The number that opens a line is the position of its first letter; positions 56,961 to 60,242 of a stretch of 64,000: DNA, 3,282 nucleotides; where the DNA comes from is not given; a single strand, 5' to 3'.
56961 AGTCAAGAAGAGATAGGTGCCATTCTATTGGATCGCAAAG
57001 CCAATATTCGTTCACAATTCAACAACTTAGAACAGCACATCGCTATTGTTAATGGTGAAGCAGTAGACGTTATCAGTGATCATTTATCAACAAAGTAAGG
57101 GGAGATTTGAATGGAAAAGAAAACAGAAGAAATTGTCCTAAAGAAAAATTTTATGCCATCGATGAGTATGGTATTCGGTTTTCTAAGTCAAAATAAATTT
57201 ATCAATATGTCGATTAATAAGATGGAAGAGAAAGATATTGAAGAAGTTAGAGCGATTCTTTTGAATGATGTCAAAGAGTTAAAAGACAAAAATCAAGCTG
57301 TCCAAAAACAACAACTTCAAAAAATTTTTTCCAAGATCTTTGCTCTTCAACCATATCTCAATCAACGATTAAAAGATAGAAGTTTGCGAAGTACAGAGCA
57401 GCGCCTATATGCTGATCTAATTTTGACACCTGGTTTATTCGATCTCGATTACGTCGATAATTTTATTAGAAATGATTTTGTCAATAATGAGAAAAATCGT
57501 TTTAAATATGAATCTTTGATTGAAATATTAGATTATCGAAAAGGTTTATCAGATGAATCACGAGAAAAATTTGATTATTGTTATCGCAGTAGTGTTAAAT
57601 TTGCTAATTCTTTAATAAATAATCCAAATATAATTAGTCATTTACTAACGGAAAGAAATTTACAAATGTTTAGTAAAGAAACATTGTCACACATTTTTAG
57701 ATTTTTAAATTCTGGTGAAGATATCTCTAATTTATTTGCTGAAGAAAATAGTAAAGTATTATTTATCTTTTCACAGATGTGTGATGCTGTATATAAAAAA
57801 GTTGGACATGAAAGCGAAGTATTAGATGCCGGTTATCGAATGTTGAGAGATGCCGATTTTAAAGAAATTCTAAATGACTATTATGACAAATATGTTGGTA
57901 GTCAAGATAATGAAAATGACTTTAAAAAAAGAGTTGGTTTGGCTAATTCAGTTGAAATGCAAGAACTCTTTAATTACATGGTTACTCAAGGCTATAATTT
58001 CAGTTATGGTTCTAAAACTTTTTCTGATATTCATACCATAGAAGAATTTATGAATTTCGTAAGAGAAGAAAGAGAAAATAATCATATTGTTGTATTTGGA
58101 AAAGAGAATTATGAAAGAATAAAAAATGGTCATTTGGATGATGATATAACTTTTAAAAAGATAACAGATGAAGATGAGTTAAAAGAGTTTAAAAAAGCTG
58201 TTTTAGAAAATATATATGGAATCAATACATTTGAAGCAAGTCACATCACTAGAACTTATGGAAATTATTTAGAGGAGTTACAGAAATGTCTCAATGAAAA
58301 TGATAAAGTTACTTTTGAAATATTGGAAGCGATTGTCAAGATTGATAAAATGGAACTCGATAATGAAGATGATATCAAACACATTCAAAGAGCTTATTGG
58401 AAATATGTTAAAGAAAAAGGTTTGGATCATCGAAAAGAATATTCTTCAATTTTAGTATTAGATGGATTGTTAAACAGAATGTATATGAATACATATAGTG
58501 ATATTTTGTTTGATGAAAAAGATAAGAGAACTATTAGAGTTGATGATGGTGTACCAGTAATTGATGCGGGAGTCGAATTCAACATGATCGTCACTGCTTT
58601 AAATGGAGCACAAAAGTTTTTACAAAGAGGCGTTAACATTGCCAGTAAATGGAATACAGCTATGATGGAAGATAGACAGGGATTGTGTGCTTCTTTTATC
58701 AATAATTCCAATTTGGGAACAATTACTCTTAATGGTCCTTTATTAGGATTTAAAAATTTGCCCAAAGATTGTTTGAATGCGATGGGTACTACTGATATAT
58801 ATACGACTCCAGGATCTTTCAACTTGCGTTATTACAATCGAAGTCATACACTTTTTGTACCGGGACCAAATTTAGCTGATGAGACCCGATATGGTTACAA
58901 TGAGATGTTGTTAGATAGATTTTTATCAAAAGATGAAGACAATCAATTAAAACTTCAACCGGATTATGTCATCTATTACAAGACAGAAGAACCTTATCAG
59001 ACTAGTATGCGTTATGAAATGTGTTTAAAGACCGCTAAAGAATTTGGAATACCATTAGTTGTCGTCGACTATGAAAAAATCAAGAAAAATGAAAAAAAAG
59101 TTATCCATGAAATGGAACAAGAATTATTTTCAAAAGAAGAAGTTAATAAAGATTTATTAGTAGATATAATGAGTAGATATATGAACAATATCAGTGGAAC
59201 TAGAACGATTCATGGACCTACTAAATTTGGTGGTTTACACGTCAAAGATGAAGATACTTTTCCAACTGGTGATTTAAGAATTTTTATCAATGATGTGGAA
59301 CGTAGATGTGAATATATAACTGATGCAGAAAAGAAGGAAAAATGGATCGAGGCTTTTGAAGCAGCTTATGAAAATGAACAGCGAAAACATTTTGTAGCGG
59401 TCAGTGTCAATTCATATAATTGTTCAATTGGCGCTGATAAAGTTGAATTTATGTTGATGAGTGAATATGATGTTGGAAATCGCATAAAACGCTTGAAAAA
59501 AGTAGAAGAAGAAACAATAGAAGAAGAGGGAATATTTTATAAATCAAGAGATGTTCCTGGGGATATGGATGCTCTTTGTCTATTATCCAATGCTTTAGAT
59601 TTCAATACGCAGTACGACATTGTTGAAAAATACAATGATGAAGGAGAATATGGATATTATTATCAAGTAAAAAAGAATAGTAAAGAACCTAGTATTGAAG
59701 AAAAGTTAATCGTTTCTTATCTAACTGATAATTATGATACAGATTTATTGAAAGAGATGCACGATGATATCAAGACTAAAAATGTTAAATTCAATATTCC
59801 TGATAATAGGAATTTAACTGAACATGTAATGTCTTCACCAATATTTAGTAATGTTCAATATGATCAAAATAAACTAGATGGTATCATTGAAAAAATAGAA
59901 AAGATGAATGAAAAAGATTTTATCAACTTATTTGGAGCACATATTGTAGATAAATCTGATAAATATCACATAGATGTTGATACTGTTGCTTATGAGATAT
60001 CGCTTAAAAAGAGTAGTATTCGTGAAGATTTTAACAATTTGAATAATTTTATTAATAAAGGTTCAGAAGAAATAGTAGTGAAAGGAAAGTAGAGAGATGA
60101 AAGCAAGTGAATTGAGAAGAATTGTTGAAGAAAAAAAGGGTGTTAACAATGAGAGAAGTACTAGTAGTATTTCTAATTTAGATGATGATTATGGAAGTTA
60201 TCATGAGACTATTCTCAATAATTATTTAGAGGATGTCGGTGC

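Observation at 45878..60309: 14.4 kb island of an unrecognised giant-protein family with a kinase-like, a PHP and an ADP-ribosylglycohydrolase gene, between yebC and pyrH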

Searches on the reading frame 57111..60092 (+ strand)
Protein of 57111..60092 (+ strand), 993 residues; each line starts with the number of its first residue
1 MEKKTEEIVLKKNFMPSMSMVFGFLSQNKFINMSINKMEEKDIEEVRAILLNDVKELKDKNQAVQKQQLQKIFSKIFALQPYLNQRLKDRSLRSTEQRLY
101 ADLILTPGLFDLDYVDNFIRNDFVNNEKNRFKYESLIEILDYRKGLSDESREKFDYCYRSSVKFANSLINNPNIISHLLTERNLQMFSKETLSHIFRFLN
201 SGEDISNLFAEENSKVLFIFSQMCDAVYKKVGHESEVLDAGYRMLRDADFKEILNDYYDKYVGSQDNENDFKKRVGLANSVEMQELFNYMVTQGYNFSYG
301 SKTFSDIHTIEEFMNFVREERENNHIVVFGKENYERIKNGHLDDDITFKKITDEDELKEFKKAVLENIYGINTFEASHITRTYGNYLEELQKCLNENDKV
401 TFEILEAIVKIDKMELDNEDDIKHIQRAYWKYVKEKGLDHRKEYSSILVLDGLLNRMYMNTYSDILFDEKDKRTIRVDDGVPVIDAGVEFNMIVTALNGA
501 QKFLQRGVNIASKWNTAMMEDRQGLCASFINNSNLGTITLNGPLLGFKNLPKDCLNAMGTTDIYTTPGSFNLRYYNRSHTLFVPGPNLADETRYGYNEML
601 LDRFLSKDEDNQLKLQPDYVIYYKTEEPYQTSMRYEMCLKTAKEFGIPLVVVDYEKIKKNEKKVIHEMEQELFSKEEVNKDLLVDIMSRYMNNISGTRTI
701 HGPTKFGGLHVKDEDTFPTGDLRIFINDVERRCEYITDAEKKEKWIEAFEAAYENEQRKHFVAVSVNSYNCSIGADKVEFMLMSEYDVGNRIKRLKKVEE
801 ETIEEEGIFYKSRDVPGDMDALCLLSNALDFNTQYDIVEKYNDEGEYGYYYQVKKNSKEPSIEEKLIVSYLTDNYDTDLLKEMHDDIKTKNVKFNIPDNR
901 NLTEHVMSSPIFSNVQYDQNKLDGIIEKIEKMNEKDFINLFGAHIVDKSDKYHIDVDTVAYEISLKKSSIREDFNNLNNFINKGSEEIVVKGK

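Call 4: search_protein_families(library=pfam, proteins=[window:57111-60092:+], max_evalue=1)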
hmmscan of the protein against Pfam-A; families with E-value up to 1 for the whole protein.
window:57111-60092:+ (993 aa): 5 families
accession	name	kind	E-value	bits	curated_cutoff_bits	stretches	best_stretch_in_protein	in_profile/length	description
PF21356.2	Vps27_GAT-like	-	0.026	15.2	27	1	50-91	11-51/71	Vacuolar protein sorting-associated protein 27, GAT-like domain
PF22175.2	Ogg-HhH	-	0.04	13.9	27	1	271-384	8-124/173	8-oxoguanine DNA glycosylase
PF22568.1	Tet_C_40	-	0.074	13.6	27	1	931-983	17-70/129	Tetracyclin repressor-like, C-terminal domain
PF00143.24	Interferon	-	0.16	12.5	26.8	1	637-673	26-63/160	Interferon alpha/beta domain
PF09232.15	Caenor_Her-1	-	0.3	11.7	20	1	635-680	6-50/132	Caenorhabditis elegans Her-1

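Call 5: search_protein_families(library=padloc, proteins=[window:57111-60092:+], max_evalue=1)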
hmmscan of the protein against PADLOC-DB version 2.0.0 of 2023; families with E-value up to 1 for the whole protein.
window:57111-60092:+ (993 aa): 0 families

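Call 7: search_protein_families(library=ncbifam, proteins=[window:57111-60092:+], max_evalue=1)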
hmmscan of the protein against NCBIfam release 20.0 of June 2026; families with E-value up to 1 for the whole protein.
window:57111-60092:+ (993 aa): 2 families
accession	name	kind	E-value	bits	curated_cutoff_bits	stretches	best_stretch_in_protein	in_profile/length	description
NF047816.1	LIC12231_lipo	equivalog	0.0059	16.7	180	1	796-869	14-87/164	LIC12231 family lipoprotein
NF005066.0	PRK06483.1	equivalog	0.09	12.1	249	1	25-96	58-127/239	dihydromonapterin reductase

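Call 8: find_homologous_proteins(query=window:57111-60092:+, max_evalue=0.001)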
Query window:57111-60092:+ (993 aa): 16 proteins with E <= 0.001 among 8000 candidates.
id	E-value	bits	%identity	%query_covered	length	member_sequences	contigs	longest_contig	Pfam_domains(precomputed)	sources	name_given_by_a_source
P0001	0.0e+0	2224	100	100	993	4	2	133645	-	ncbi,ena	-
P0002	4.8e-274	930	47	99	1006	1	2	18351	-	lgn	-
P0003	1.8e-257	875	45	99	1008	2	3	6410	-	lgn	-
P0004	6.2e-256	870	44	100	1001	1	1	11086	-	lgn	-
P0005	1.7e-249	849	43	100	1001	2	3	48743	-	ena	-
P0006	1.7e-243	829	43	98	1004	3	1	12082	-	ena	-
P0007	6.1e-239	814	43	99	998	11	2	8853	-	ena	-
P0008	8.8e-238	810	43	95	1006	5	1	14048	-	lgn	-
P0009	1.0e-233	796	45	89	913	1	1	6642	-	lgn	-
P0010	7.6e-232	790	42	99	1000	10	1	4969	-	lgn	-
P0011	1.4e-229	783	42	97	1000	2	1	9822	-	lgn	-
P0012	6.4e-208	711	46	80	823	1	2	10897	-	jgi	-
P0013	4.6e-155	536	34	100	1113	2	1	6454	-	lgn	-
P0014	5.9e-154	533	32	99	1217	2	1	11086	-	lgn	-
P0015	5.7e-145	503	35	94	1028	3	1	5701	-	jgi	-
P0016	2.3e-139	484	33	96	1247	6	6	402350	-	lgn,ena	-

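Call 9: find_encoding_contigs(protein=P0001, flank=10000, max_places=4)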
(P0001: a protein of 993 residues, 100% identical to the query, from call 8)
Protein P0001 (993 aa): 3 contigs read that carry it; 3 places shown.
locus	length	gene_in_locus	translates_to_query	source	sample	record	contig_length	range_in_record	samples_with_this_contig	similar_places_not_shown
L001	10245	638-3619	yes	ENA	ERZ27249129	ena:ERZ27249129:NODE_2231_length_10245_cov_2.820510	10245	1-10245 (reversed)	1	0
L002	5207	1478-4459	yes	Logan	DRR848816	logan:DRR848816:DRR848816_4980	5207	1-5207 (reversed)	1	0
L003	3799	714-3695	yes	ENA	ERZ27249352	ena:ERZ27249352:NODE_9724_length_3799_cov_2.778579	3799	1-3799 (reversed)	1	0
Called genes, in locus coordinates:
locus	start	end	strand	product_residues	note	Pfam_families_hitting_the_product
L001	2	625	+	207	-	?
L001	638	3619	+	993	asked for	-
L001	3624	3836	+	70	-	-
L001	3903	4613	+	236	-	PF00696:AA_kinase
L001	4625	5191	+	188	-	-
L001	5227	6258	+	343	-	PF00963:Cohesin (weak), PF12733:Cadherin-like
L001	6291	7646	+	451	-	PF14317:YcxB (faint)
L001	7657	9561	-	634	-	PF03717:PBP_dimer, PF00905:Transpeptidase, PF03793:PASTA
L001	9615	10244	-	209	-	?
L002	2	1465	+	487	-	?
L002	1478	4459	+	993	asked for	-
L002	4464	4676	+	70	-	-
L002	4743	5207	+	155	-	?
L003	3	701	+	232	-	?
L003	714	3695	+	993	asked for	-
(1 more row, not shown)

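Call 10: find_encoding_contigs(protein=P0016, flank=10000, max_places=6)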
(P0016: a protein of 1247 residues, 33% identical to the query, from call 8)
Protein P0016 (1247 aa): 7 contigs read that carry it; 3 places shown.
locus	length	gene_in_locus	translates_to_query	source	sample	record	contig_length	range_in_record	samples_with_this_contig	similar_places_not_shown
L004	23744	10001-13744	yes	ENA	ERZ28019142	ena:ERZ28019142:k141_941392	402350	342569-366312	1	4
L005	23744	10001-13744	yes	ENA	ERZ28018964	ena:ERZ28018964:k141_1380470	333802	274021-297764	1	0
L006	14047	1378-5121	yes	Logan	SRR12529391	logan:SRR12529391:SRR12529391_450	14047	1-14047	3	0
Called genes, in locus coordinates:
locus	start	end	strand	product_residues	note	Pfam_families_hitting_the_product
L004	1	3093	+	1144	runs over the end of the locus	-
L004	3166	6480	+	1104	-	-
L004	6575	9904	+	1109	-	-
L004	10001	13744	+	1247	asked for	-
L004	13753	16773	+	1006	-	-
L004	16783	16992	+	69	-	-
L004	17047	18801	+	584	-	PF00664:ABC_membrane, PF02463:SMC_N, PF00005:ABC_tran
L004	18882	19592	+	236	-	PF00696:AA_kinase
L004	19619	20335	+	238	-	-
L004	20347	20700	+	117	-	-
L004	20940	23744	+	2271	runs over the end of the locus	PF16841:CBM60 (faint), PF00092:VWA, PF13519:VWA_2, PF05738:Cna_B, PF22904:NOMO1-like_2nd (faint), PF07654:C1-set (faint), PF05738:Cna_B, PF05738:Cna_B, +1 more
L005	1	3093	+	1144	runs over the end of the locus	-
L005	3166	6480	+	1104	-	-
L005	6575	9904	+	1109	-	-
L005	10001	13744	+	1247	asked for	-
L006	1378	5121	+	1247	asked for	-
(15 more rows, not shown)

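Call 18: find_related_loci(query=A2, collection=genome_contigs, flank=10000)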
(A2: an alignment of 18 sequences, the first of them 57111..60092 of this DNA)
Query A2 (993 aa) in genome_contigs; peptide patterns used: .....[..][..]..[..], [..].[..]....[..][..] (x = any residue, [..] = any of these).
11 stretches matched a pattern; 9 encode a relative of the query (tblastn E <= 1e-3); 6 distinct loci.
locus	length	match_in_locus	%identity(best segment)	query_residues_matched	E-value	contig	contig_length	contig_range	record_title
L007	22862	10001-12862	43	3-941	0e+0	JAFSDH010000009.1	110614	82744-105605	MAG: Bacilli bacterium isolate RGIG3038 Goat_Rectum-4__c761, whole genome shotgun sequence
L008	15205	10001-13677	42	9-946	0e+0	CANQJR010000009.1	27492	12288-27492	MAG: uncultured Bacilli bacterium isolate Lapin-026__bin45 genome assembly, contig: Lapin-026__NODE_1901_length_27492_co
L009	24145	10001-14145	33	7-773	2e-129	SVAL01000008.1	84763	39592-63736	MAG: Bacillota bacterium isolate SIG201 NODE_1403_length_84763_cov_7.881126, whole genome shotgun sequence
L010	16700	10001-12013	30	96-782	2e-92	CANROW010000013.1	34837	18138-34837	MAG: uncultured Bacilli bacterium isolate Lapin-020__bin10 genome assembly, contig: Lapin-020__NODE_1432_length_34837_co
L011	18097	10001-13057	32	31-987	7e-140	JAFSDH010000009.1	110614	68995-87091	MAG: Bacilli bacterium isolate RGIG3038 Goat_Rectum-4__c761, whole genome shotgun sequence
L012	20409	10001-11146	26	333-701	4e-24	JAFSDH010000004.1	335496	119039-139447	MAG: Bacilli bacterium isolate RGIG3038 Goat_Rectum-4__c344, whole genome shotgun sequence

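Call 27: search_solved_structures(query=A2, max_evalue=10, show_alignments=2)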
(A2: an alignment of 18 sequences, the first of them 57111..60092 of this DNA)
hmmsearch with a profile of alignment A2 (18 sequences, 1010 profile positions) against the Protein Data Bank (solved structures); distinct sequences matched with E-value up to 10: 1.
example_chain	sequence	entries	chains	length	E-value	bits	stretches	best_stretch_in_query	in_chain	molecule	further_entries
9k8e_A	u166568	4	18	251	0.033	15.4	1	193-277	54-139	Cage-t32-Zn1-HEHE-35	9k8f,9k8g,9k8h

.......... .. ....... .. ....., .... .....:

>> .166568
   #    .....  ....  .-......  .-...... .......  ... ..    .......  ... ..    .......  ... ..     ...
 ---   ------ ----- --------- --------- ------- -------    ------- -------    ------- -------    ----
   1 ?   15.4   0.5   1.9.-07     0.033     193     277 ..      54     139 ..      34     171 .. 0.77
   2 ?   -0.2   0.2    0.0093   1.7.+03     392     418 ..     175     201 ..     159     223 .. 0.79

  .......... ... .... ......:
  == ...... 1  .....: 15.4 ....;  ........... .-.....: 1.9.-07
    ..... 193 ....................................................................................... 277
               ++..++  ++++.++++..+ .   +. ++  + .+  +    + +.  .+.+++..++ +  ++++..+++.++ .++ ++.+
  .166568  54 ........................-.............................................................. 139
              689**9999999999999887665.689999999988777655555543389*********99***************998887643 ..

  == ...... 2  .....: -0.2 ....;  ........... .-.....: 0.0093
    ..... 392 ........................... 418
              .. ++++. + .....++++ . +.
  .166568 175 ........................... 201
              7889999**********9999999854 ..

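Call 29: predict_structure(alignment_id=A2)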
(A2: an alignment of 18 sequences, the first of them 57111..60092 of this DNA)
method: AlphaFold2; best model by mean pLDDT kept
length: 993 residues; sequences in the alignment: 18
mean_pLDDT: 75.4   pTM: 0.66
mean pLDDT of the five models: 75.4, 75.4, 74.8, 73.2, 68.3
residues with pLDDT >= 90: 125; 70-90: 589; 50-70: 193; < 50: 86
segments of 3 or more residues with pLDDT < 50: 1-26, 87-89, 299-301, 499-503, 556-567, 767-775, 800-804, 886-889, 985-993
pLDDT, mean of each block of 10 residues (from residue 1): 26 32 50 76 81 88 89 86 53 68 85 89 83 82 85 80 70 68 83 70 63 87 82 73 80 91 87 66 81 60 70 88 90 86 75 91 89 84 86 87 92 89 88 84 74 80 81 82 90 69 55 59 64 72 78 51 47 53 75 59 55 74 84 84 89 89 93 91 90 76 55 67 92 88 91 84 55 51 77 70 55 72 88 79 59 80 88 81 59 62 77 74 89 87 81 78 86 84 51 29
secondary structure, 60 per line:
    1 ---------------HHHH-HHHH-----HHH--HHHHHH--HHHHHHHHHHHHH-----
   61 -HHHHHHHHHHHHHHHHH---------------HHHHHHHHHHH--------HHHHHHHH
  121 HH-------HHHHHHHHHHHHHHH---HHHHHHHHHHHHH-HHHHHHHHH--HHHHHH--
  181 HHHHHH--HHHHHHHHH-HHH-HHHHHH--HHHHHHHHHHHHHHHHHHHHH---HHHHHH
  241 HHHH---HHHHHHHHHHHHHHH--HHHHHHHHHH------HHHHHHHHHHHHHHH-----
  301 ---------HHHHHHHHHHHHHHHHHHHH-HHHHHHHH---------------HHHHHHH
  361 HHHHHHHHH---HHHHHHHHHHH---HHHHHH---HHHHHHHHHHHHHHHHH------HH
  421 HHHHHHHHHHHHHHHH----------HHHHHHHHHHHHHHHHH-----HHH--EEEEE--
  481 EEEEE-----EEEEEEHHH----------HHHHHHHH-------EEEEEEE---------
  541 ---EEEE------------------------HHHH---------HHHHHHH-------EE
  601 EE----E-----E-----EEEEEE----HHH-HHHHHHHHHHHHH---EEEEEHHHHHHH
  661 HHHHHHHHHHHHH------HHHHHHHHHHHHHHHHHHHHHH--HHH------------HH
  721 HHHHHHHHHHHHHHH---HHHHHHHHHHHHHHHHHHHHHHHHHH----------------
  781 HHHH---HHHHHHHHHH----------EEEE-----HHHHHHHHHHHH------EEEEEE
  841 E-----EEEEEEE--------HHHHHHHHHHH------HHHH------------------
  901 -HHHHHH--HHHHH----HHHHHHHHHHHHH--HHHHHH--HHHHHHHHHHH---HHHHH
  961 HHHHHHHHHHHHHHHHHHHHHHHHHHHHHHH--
elements in order (helices of 4 or more, strands of 3 or more residues): H16-19 H21-24 H35-40 H43-55 H62-78 H94-104 H113-122 H130-144 H148-160 H162-170 H173-178 H181-186 H189-197 H203-208 H211-231 H235-244 H248-262 H265-274 H281-295 H310-329 H331-338 H354-369 H373-383 H387-392 H396-412 H419-436 H447-463 E474-478 E481-485 E491-496 H510-517 E525-531 E544-547 H572-575 H585-591 E599-602 E619-624 H633-645 E649-653 H654-673 H680-701 H719-735 H739-764 H781-784 H788-797 E808-811 H817-828 E835-841 E847-853 H862-872 H879-882 H902-907 H910-914 H919-931 H934-939 H942-952 H956-991

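Call 34: search_protein_families(library=pfam, proteins=[L012:4206-8285:+, L012:8486-12148:+, L009:3752-4570:+, L009:15168-16916:+, L008:13991-15205:+, L010:15834-16700:+], max_evalue=0.01)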
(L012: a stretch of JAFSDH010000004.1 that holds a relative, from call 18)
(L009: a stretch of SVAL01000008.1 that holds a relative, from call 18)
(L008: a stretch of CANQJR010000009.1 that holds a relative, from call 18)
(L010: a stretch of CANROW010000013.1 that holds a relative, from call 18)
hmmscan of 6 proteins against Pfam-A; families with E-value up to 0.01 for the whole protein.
L012:4206-8285:+ (1359 aa): 0 families

L012:8486-12148:+ (1220 aa): 1 family
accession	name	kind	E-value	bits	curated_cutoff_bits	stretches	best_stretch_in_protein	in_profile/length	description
PF13475.11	DUF4116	-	0.00016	21.6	24.9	0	77-100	21-44/49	Domain of unknown function (DUF4116)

L009:3752-4570:+ (272 aa): 1 family
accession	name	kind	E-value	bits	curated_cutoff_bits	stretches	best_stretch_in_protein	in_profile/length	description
PF04383.19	KilA-N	-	5.2e-24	84.6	23.8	1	6-134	4-106/107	KilA-N domain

L009:15168-16916:+ (582 aa): 7 families
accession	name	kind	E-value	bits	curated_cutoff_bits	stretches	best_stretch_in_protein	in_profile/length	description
PF00005.33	ABC_tran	-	2.4e-32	112.8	25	1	358-509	1-137/137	ABC transporter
PF00664.28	ABC_membrane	-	6.1e-26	92.2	28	1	27-288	1-266/274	ABC transporter transmembrane region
PF02463.25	SMC_N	-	1.3e-08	35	40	1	102-552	91-212/220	RecF/RecN/SMC N terminal domain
PF13555.12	AAA_29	-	0.0013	18.9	27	1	361-386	15-44/61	P-loop containing region of AAA domain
PF03193.22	RsgA_GTPase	-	0.0021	18.3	30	1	348-391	87-129/174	RsgA GTPase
PF13401.12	AAA_22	-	0.0071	17.1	27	0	371-535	8-122/130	AAA domain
PF13304.12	AAA_21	-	0.0085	16.6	27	0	373-391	4-22/304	AAA domain, putative AbiEii toxin, Type IV TA system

L008:13991-15205:+ (405 aa): 3 families
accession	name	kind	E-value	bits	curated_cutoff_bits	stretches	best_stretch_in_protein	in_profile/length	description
PF00905.27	Transpeptidase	-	3.6e-37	128.6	22.1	1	248-393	2-144/299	Penicillin binding protein transpeptidase domain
PF03717.20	PBP_dimer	-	2.1e-25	90.6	24.4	1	58-204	3-176/180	Penicillin-binding Protein dimerisation domain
PF21922.1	PBP_dimer_2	-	0.0014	19.3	27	1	152-192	24-63/83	Penicillin binding protein A dimerisation domain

L010:15834-16700:+ (289 aa): 1 family
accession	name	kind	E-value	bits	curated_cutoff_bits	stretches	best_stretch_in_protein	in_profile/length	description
PF14897.12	EpsG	-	0.00019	21.1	30.1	1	67-262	44-215/326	EpsG family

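Call 39: search_protein_representatives(alignment_id=A2)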
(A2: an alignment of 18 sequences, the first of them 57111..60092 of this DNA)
Query: 18 sequences, 1010 profile positions. Proteins with E-value up to 0.001 (for the whole library): 624; up to 1e-10: 469; up to 1e-30: 82. The best 150 are listed.
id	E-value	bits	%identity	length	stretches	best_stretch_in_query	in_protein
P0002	0.0e+00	1521.8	-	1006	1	2-1008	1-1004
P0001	0.0e+00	1362.9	-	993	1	2-1006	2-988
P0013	0.0e+00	1317.5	-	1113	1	10-1006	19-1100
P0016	0.0e+00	1222.1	-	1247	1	4-1005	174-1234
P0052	0.0e+00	1076.6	-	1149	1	10-1004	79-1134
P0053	0.0e+00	1068.4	-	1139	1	23-1006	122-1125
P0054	0.0e+00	1049.0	-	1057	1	9-1003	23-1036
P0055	6.2e-298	1007.6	-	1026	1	49-1004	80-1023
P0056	7.2e-297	1004.1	-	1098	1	24-1004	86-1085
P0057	3.9e-294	995.0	-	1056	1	10-1006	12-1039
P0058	9.3e-294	993.8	-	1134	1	11-1001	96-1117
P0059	3.9e-292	988.5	-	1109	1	10-1010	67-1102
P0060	1.1e-291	986.9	-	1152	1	10-1003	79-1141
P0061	9.7e-290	980.5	-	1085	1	8-1007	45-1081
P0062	1.5e-286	970.0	-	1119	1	24-1004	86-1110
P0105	2.7e-39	151.5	-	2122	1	331-773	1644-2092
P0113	1.1e-35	139.5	-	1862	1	283-741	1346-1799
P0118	1.4e-34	135.9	-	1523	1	289-728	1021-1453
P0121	1.9e-33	132.1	-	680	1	357-781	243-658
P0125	3.0e-32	128.1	-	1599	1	352-886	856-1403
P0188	7.2e-25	103.7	-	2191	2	359-758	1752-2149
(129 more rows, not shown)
